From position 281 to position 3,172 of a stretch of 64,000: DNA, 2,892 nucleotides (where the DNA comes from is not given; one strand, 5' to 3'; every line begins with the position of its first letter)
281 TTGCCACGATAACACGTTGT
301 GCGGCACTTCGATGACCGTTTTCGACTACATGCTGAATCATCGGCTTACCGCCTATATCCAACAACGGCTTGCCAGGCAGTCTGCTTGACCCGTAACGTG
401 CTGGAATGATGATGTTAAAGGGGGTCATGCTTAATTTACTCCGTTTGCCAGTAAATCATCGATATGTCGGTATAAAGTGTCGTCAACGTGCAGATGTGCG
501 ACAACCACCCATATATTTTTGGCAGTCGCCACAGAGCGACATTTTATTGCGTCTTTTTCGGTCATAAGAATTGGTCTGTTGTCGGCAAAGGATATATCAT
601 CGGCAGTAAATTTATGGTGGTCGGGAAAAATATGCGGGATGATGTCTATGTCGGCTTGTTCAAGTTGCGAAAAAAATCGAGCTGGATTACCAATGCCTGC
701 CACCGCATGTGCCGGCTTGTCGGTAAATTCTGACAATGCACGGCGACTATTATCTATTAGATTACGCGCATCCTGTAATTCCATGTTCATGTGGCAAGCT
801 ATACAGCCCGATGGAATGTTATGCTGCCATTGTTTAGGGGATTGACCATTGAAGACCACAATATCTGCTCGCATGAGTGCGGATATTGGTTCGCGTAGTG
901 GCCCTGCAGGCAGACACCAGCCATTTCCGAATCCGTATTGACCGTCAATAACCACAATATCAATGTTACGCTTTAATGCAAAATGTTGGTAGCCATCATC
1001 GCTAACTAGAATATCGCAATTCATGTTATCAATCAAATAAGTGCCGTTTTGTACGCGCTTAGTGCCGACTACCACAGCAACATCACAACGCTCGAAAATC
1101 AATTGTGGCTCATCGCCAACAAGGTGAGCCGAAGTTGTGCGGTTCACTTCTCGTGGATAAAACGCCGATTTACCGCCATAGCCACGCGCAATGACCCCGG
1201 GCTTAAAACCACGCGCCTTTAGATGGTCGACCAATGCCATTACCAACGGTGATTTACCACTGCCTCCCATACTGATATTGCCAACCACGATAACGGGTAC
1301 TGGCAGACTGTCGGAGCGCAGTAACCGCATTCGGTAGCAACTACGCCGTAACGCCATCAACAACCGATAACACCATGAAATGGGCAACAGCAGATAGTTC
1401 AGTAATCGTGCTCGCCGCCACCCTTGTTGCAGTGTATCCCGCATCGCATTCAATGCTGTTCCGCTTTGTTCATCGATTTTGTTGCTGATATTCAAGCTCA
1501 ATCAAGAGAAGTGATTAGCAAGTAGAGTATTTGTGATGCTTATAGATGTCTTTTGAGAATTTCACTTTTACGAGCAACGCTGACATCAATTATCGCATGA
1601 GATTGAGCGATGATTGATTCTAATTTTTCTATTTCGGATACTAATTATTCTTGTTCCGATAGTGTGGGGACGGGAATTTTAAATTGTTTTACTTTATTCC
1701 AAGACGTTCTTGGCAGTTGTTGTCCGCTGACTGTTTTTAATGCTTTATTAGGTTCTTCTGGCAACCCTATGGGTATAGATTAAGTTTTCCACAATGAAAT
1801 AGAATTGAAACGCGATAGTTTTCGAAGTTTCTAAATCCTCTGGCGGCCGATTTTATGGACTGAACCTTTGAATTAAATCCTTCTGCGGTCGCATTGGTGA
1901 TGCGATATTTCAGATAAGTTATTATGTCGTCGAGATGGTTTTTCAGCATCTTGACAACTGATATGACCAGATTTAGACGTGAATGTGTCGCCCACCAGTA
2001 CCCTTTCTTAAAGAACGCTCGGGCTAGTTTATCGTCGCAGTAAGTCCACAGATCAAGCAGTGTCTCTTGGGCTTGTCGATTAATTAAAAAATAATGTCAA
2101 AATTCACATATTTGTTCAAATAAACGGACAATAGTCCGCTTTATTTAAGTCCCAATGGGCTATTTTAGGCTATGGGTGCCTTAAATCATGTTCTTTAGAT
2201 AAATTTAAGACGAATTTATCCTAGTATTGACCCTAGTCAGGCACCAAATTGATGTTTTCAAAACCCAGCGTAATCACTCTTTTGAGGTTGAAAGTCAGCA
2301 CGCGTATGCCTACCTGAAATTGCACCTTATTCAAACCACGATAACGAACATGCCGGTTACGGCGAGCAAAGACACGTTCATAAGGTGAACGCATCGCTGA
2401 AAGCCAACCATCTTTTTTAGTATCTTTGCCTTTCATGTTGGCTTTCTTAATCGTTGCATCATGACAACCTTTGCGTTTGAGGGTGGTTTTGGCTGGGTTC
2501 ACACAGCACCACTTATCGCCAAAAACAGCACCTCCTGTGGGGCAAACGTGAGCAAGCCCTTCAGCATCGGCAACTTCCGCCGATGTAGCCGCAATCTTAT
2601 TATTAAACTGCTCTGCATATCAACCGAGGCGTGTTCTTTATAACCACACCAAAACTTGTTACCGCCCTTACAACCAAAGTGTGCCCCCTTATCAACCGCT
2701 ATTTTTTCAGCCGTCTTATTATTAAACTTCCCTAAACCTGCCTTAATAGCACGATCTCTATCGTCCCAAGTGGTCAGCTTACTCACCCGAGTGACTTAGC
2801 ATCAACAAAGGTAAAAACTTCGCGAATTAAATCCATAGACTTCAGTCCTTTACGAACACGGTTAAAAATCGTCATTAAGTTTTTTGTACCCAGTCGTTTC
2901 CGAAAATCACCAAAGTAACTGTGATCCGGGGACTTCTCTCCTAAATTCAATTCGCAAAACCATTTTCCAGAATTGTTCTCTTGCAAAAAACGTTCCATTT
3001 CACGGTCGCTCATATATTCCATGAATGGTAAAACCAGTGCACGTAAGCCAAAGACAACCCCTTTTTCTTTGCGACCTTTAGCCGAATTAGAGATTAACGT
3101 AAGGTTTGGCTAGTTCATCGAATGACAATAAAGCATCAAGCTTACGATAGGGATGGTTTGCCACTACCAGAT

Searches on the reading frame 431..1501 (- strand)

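Call 29: search_protein_families(library=pfam, proteins=[window:431-1501:-], max_evalue=0.001)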
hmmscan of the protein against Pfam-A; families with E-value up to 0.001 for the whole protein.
window:431-1501:- (356 aa): 1 family
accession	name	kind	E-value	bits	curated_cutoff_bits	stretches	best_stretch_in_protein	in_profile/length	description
PF02606.20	LpxK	-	1.8e-106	356.4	27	1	35-351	2-327/328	Tetraacyldisaccharide-1-P 4'-kinase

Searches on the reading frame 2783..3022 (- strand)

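Call 68: search_protein_families(library=pfam, proteins=[window:2783-3022:-], max_evalue=0.001)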
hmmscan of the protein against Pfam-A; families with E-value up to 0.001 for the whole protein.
window:2783-3022:- (79 aa): 1 family
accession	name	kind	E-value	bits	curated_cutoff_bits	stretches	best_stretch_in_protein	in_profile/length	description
PF05598.16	DUF772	-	1.8e-12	47.5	23.1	1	4-56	22-74/74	Transposase domain (DUF772)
